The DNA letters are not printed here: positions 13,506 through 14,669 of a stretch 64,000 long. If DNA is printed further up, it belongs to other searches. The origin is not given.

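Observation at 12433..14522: PARIS-like two-gene defense module: ABC ATPase (AriA-like) plus DUF4435/TOPRIM protein (AriB-like) in an AT-rich islet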

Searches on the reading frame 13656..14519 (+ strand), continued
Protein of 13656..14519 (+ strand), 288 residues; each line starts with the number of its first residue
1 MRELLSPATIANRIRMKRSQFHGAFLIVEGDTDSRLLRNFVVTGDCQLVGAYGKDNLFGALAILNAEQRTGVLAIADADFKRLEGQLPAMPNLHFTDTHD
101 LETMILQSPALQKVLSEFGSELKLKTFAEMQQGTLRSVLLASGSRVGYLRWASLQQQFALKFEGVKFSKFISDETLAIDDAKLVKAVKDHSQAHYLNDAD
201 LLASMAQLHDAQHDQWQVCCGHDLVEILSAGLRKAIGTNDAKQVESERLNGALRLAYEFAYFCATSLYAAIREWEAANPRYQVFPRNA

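Call 41: search_dna_similar(query=window:13656-14519:+, collection=plasmids, mode=protein, max_rows=15)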
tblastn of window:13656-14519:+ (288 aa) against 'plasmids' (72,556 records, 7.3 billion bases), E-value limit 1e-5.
Records with a match: 6; places in all: 6; records where one place covers at least 80% of the query: 6.
Best place of each record, by identity: <60% 6.
By first word of the organism name: Bacillus 1; Rouxiella 1; Aliivibrio 1; Salmonella 1; Streptomyces 1; Rahnella 1.
By predicted mobility (MOB-suite, as given by PLSDB): non-mobilizable 4; mobilizable 2.
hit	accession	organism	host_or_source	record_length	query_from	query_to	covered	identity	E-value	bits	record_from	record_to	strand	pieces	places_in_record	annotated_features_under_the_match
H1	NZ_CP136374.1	Bacillus mycoides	whole organism,soil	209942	3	274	94%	29.6%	4e-26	114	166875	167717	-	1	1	DUF4435 domain-containing protein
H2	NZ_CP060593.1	Rouxiella badensis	pure culture,lowbush blueberries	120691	5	273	93%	26.1%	1e-17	90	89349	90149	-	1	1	DUF4435 domain-containing protein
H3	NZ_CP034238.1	Aliivibrio salmonicida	Atlantic salmon,pure isolate,diseased ...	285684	13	271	90%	26.7%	4e-10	68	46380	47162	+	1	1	DUF4435 domain-containing protein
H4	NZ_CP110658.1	Salmonella enterica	stool,Homo sapiens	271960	25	271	86%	28.0%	3e-22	103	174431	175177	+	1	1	DUF4435 domain-containing protein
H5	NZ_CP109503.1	Streptomyces sp. NBC_01426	-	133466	16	278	91%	23.7%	5e-10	67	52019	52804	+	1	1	hypothetical protein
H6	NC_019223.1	Rahnella sp. WMR66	Allium fistulosum,host root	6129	26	271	85%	25.1%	6e-11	70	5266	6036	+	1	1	DUF4435 domain-containing protein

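Call 42: search_dna_similar(query=window:13656-14519:+, collection=phages, mode=protein, max_rows=10, max_evalue=0.001)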
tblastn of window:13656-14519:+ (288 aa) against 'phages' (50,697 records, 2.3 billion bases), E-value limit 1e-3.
Records with a match: 2; places in all: 2; records where one place covers at least 80% of the query: 2.
Best place of each record, by identity: <60% 2.
By first word of the organism name: Yersinia 2.
By host as written in the record: Yersinia enterocolitica 2.
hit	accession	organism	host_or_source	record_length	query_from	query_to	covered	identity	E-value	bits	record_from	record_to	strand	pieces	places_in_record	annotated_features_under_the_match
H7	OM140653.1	Yersinia phage vB_YenM_31.17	Yersinia enterocolitica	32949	24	273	87%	23.3%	1e-17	89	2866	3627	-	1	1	hypothetical protein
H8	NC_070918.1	Yersinia phage vB_YenM_31.17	Yersinia enterocolitica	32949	24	273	87%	23.3%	1e-17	89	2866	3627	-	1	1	hypothetical protein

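Call 43: get_annotated_region(hit=H7, flank=3000)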
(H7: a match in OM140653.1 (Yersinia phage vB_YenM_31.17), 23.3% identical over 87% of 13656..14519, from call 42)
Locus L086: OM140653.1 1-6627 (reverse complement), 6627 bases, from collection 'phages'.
description: Yersinia phage vB_YenM_31.17, complete genome.
organism: Yersinia phage vB_YenM_31.17 (NCBI taxid 2914028)
taxonomy: Viruses; Duplodnaviria; Heunggongvirae; Uroviricota; Caudoviricetes; Peduoviridae; Graikaemvirus; Graikaemvirus YenM324
host: Yersinia enterocolitica; source: -; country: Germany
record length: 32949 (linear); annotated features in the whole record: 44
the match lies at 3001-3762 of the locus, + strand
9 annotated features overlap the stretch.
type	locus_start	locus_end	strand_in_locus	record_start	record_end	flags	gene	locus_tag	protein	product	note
CDS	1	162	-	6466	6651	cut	-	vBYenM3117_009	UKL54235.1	hypothetical protein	-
CDS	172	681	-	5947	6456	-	-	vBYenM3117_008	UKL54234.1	activator protein cII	-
CDS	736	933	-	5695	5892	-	-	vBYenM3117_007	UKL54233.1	Cox protein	Cox (control of excision) protein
CDS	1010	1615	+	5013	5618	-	-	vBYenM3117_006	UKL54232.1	prophage repressor CI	-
CDS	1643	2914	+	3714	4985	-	-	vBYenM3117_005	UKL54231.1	ATPase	-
CDS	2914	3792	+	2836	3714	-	-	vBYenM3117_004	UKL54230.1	hypothetical protein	-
CDS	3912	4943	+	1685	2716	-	-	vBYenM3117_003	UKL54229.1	integrase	-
CDS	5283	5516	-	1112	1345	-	-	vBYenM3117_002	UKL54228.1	hypothetical protein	-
CDS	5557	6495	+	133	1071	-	-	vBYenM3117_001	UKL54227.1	lysogenenic conversion protein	-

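Call 44: get_annotated_region(hit=H4, flank=3000)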
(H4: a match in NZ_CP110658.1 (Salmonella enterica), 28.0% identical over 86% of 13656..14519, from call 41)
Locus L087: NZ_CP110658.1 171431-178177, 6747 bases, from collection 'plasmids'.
description: Salmonella enterica subsp. enterica strain S2122 plasmid pS2122_1, complete sequence
organism: Salmonella enterica (NCBI taxid 59201)
taxonomy: Bacteria; Pseudomonadota; Gammaproteobacteria; Enterobacterales; Enterobacteriaceae; Salmonella; Salmonella enterica
host: -; source: stool,Homo sapiens; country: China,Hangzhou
typing (MOB-suite, as given by PLSDB): non-mobilizable; replicon IncHI2A,rep_cluster_1088; mating-pair formation MPF_F
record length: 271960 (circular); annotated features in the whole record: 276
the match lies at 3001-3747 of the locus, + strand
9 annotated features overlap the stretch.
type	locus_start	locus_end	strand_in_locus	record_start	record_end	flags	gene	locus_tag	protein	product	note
CDS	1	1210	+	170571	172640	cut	-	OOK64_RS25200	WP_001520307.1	DUF927 domain-containing protein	-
CDS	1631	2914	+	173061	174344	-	-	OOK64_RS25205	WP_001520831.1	AAA family ATPase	-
CDS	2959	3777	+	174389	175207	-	-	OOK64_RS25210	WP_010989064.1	DUF4435 domain-containing protein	-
CDS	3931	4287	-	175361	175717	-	-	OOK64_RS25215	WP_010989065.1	helix-turn-helix transcriptional regulator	-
CDS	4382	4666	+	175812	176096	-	-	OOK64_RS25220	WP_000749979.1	transcriptional regulator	-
CDS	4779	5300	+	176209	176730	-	-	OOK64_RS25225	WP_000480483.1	PTS glucitol/sorbitol transporter subunit IIC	-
CDS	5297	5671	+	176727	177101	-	-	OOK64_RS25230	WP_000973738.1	PTS glucitol/sorbitol transporter subunit IIA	-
CDS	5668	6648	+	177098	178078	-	-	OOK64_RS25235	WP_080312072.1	PTS glucitol/sorbitol transporter subunit IIB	-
CDS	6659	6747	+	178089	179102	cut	-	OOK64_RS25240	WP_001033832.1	Gfo/Idh/MocA family oxidoreductase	-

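Call 46: search_solved_structures(query=L086:2914-3789:+, max_evalue=0.01, show_alignments=1)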
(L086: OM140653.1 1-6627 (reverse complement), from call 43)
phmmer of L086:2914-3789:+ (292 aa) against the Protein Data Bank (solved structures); distinct sequences matched with E-value up to 0.01: 0.

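Call 47: search_solved_structures(query=L087:2959-3774:+, max_evalue=0.01, show_alignments=1)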
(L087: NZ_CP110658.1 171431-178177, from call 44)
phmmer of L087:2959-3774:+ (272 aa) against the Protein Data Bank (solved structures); distinct sequences matched with E-value up to 0.01: 0.

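Call 48: get_annotated_region(hit=H1, flank=2500)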
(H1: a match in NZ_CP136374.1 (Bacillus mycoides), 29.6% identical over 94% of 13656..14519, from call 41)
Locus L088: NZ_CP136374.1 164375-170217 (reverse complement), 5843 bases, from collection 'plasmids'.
description: Bacillus mycoides strain PAMC 29434 plasmid unnamed2, complete sequence
organism: Bacillus mycoides (NCBI taxid 1405)
taxonomy: Bacteria; Bacillota; Bacilli; Bacillales; Bacillaceae; Bacillus; Bacillus mycoides
host: -; source: whole organism,soil; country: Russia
typing (MOB-suite, as given by PLSDB): non-mobilizable; replicon rep_cluster_125; mating-pair formation MPF_T
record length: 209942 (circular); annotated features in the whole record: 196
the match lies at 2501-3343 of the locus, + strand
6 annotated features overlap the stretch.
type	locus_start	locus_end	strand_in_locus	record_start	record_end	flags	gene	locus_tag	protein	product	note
CDS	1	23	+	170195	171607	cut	-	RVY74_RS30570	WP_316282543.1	AAA family ATPase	-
CDS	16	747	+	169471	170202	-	-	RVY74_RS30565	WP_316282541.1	hypothetical protein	-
CDS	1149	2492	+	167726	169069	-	-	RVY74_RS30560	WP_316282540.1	AAA family ATPase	-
CDS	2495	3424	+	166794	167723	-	-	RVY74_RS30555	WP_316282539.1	DUF4435 domain-containing protein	-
CDS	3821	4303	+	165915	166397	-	-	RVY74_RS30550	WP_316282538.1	hypothetical protein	-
CDS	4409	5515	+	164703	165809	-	xerS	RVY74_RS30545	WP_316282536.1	tyrosine recombinase XerS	GO:0015074 - DNA integration [Evidence IEA]; GO:0006310 - DNA recombination [Evidence IEA]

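Call 49: get_annotated_region(hit=H2, flank=2500)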
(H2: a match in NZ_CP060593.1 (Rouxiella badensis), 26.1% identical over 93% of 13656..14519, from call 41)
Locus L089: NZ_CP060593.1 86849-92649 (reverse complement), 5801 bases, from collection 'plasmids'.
description: Rouxiella badensis subsp. acadiensis strain C173 plasmid pUnnamed1, complete sequence
organism: Rouxiella badensis (NCBI taxid 3041084)
taxonomy: Bacteria; Pseudomonadota; Gammaproteobacteria; Enterobacterales; Yersiniaceae; Rouxiella; Rouxiella badensis
host: -; source: pure culture,lowbush blueberries; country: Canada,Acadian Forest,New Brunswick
typing (MOB-suite, as given by PLSDB): non-mobilizable
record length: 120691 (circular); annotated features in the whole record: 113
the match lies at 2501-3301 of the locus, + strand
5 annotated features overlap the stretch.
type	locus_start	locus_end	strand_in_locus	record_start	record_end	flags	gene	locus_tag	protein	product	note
CDS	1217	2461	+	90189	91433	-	-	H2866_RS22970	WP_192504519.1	AAA family ATPase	-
CDS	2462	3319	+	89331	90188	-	-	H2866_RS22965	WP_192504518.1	DUF4435 domain-containing protein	-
CDS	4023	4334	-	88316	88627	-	-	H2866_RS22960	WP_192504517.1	hypothetical protein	-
CDS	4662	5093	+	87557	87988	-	-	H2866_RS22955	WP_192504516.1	bifunctional diaminohydroxyphosphoribosylaminopyrimidine deaminase/5-amino-6-(5-phosphoribosylamino)uracil reductase RibD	-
CDS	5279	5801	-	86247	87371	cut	-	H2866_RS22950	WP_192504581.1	FAD-dependent monooxygenase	-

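Call 50: get_annotated_region(hit=H3, flank=2500)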
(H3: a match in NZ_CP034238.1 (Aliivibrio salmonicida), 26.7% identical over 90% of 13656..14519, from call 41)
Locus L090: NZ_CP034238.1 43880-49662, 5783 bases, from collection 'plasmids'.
description: Aliivibrio salmonicida strain VS224 plasmid pRVS1-224, complete sequence
organism: Aliivibrio salmonicida (NCBI taxid 40269)
taxonomy: Bacteria; Pseudomonadota; Gammaproteobacteria; Vibrionales; Vibrionaceae; Aliivibrio; Aliivibrio salmonicida
host: -; source: Atlantic salmon,pure isolate,diseased Atlantic salmon; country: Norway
typing (MOB-suite, as given by PLSDB): mobilizable; relaxase MOBH
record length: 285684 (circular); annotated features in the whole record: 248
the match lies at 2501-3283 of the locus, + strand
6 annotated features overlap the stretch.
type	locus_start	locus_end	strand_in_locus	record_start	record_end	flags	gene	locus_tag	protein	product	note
CDS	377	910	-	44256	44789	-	-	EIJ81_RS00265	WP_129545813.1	hypothetical protein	-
CDS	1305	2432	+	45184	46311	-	-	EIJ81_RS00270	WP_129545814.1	AAA family ATPase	-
CDS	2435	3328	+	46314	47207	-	-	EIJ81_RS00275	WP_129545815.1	DUF4435 domain-containing protein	-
CDS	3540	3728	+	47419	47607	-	-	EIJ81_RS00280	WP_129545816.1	hypothetical protein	-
CDS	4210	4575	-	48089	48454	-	-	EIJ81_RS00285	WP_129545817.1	hypothetical protein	-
CDS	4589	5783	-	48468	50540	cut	-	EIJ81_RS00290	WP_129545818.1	hypothetical protein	-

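Call 51: get_annotated_region(hit=H5, flank=2500)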
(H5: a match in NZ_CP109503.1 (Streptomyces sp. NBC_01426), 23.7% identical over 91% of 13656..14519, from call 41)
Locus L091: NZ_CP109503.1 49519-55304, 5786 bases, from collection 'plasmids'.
description: Streptomyces sp. NBC_01426 plasmid unnamed3, complete sequence
organism: Streptomyces sp. NBC_01426 (NCBI taxid 2975866)
taxonomy: Bacteria; Actinomycetota; Actinomycetes; Kitasatosporales; Streptomycetaceae; Streptomyces; Streptomyces sp. NBC 01426
host: -; source: -; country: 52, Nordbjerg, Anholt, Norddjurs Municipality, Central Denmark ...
typing (MOB-suite, as given by PLSDB): non-mobilizable; replicon rep_cluster_1879,rep_cluster_1910
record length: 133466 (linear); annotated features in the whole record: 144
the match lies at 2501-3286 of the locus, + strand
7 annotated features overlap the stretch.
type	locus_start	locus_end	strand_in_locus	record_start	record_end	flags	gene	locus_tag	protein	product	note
CDS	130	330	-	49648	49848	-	-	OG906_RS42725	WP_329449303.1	hypothetical protein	-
CDS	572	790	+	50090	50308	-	-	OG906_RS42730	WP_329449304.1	hypothetical protein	-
CDS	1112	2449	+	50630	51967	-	-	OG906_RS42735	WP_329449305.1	AAA family ATPase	-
CDS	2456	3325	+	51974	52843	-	-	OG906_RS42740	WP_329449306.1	hypothetical protein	-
CDS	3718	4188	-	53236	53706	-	-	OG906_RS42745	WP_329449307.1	hypothetical protein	-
CDS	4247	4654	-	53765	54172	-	-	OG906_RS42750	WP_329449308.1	hypothetical protein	-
CDS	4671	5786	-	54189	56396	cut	-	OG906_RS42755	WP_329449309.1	hypothetical protein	-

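Call 53: search_solved_structures(query=A3, max_evalue=10, show_alignments=3)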
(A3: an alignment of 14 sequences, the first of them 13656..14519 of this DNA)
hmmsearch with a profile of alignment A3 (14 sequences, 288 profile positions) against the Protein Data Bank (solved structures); distinct sequences matched with E-value up to 10: 15.
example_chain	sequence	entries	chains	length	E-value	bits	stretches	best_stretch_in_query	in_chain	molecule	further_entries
6wvs_A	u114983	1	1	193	4.6e-10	42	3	32-114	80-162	DeNovoTIM15 hyperstable de novo TIM barrel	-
6yqx_A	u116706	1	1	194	6.2e-09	38.3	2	32-114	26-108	de novo designed TIM barrel DeNovoTIM13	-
7p12_A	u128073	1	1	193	1.6e-08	36.9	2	32-114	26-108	DeNovoTIM13-SB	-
5bvl_A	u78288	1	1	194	1.1e-05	27.7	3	33-100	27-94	designed TIM barrel sTIM11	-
6yqy_A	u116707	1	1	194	2.3e-05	26.6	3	33-100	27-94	de novo designed TIM barrel sTIM11noCys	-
7osu_A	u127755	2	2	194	2.4e-05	26.5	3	33-100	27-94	sTIM11noCys-SB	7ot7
7osv_A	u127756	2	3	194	0.00011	24.3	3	33-101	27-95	DeNovoTIM6-SB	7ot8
6z2i_A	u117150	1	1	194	0.00012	24.3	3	33-100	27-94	de novo designed TIM barrel DeNovoTIM6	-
7a8s_A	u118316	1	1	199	0.00036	22.7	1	33-102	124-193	sTIM11_h3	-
6tg6_A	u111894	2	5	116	0.099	14.7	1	23-80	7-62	Ribonuclease M5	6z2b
8r8n_A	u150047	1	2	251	0.23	13.4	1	33-97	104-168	HalluTIM2-2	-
7v8p_A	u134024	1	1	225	0.28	13.2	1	178-223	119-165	Chromosome partition protein MukE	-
3euh_C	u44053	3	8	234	0.29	13.1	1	178-223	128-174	MukE | Chromosome partition protein MukE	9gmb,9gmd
7ooc_E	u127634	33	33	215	0.31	13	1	114-175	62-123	30S ribosomal protein S6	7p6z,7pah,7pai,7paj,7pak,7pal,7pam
3rpu_G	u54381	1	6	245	0.32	13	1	178-223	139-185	Chromosome partition protein mukE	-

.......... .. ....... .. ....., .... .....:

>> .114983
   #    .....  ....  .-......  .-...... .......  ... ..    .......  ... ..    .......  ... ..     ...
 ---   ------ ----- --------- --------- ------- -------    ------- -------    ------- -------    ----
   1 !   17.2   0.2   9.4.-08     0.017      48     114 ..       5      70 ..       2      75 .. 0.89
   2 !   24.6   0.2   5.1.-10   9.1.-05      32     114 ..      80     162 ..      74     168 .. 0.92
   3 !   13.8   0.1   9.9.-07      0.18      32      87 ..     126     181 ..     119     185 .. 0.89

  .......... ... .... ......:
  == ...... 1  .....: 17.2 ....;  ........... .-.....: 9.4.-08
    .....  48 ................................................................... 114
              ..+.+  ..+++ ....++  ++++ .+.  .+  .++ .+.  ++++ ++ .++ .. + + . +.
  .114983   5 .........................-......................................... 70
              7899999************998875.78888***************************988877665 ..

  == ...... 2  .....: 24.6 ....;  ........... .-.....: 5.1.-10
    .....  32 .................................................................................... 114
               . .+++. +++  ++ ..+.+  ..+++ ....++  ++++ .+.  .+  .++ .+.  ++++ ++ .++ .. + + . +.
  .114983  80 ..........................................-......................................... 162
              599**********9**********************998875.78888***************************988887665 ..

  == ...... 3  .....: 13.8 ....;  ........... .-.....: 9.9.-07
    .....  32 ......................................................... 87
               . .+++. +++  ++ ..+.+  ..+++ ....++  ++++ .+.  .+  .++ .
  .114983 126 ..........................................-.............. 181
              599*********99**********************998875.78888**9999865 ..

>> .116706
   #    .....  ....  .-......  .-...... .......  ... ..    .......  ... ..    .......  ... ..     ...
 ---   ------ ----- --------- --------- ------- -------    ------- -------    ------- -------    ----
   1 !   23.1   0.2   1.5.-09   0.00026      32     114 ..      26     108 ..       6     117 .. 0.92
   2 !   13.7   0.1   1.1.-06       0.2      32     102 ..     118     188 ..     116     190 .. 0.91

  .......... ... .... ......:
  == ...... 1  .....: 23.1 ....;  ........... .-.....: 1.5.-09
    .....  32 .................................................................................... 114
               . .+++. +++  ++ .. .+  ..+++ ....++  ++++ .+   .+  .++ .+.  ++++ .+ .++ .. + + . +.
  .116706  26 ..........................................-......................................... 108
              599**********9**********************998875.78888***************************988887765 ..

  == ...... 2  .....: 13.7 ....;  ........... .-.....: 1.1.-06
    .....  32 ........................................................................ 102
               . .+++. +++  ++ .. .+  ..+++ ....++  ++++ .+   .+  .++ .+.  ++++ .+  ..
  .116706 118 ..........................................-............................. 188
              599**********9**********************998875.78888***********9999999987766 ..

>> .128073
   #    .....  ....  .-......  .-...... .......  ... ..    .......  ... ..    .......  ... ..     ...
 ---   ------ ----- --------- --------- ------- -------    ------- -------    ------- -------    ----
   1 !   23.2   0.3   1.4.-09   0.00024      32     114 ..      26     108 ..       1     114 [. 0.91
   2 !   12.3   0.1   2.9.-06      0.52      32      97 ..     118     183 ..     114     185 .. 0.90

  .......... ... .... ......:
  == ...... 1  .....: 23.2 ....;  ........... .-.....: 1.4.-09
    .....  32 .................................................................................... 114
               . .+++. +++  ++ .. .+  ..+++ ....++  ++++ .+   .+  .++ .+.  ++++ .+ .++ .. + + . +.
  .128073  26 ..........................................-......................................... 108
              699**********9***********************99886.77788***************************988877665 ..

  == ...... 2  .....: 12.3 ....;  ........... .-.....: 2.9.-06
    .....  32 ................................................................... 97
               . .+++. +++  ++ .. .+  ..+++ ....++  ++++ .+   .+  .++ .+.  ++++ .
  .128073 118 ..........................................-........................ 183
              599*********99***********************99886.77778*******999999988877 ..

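Call 59: find_encoding_contigs(protein=P0002, flank=5000, max_places=2)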
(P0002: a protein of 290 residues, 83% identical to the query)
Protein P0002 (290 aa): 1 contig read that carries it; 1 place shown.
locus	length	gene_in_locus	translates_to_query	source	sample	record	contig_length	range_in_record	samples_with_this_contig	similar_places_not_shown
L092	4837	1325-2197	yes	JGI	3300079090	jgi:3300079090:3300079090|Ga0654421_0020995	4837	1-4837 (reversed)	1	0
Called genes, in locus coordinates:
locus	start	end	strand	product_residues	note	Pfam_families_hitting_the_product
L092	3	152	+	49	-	?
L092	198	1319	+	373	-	PF02463:SMC_N (faint), PF13175:AAA_15 (weak), PF13476:AAA_23, PF13401:AAA_22 (faint), PF13304:AAA_21, PF13175:AAA_15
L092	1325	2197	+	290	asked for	PF14491:DUF4435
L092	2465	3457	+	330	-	-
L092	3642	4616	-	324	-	PF01555:N6_N4_Mtase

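Call 60: find_encoding_contigs(protein=P0003, flank=5000, max_places=2)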
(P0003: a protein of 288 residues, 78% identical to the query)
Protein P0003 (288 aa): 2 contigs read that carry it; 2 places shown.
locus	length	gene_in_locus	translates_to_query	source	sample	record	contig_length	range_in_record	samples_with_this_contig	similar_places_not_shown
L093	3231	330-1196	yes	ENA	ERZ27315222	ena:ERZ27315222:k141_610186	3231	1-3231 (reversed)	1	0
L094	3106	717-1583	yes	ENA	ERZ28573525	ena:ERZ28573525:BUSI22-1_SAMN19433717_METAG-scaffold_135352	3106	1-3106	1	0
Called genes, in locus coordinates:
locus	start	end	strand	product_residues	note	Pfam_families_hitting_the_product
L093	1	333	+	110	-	?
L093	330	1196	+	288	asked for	PF14491:DUF4435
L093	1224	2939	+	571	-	PF00732:GMC_oxred_N, PF00890:FAD_binding_2 (weak), PF01266:DAO (faint), PF05199:GMC_oxred_C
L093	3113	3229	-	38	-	?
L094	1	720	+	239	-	?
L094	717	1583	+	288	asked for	PF14491:DUF4435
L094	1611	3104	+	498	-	?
